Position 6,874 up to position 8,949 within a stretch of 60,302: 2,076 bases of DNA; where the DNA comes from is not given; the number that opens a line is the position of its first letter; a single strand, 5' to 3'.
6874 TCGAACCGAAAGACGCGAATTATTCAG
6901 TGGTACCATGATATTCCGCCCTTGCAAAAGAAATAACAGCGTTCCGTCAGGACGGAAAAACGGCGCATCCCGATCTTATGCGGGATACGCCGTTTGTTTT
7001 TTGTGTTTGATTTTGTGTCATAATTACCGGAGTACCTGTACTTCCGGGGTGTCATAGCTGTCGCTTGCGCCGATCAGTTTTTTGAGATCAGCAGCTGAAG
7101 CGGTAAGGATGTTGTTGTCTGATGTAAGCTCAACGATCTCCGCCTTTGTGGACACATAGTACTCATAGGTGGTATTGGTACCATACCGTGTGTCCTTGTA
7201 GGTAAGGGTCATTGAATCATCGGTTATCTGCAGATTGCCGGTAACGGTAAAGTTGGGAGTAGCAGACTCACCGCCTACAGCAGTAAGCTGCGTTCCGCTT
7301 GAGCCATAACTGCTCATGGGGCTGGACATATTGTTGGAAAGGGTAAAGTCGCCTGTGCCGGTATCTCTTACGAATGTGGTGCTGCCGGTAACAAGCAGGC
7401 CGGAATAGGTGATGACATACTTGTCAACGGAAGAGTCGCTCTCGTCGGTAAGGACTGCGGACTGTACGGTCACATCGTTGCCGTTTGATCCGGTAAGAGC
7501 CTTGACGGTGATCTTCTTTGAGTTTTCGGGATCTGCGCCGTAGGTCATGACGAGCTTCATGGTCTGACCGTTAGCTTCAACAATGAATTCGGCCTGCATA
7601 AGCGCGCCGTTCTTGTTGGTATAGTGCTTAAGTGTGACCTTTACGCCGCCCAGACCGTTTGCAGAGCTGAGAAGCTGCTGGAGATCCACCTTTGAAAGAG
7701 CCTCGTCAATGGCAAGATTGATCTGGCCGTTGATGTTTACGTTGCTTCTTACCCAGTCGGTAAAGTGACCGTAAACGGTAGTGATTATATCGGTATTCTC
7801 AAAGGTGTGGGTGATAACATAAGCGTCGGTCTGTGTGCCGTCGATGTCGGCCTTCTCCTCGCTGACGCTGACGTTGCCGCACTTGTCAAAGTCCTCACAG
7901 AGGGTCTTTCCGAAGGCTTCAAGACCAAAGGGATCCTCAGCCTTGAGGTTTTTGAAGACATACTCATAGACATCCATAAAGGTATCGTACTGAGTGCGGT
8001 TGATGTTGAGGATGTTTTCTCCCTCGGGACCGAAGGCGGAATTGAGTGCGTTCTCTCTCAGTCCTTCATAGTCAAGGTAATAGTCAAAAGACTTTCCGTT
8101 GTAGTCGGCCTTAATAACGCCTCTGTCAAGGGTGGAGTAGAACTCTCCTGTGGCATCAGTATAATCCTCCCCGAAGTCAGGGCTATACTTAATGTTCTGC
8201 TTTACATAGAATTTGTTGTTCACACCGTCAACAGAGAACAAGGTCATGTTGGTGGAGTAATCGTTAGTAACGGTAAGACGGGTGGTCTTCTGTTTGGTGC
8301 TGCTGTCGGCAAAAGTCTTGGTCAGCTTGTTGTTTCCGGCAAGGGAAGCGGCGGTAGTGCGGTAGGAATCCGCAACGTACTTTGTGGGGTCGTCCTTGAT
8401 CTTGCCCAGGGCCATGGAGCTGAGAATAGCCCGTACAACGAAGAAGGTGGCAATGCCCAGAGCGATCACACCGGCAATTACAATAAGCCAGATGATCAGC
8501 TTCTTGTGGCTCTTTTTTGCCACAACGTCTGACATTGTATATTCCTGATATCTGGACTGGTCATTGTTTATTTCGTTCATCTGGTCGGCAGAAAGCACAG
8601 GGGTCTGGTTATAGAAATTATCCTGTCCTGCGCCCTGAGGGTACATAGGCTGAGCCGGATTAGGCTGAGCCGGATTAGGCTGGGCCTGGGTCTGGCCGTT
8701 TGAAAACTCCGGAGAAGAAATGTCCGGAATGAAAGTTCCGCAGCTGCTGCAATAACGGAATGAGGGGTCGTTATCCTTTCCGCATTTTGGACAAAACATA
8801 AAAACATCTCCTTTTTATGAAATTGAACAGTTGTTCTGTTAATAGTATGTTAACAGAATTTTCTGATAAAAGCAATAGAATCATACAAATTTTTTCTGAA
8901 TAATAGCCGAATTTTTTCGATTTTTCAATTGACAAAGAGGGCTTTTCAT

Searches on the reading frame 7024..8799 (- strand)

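Call 95: search_protein_families(library=pfam, proteins=[window:7024-8799:-], max_evalue=0.00001)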
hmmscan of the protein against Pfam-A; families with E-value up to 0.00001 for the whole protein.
window:7024-8799:- (591 aa): 2 families
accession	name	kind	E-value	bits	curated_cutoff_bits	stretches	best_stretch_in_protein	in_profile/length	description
PF13240.11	Zn_Ribbon_1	-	2e-06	27.8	25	1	2-22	1-21/23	zinc-ribbon domain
PF24463.1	DUF7577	-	7.3e-06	25.9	28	0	2-21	4-23/27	Domain of unknown function (DUF7577)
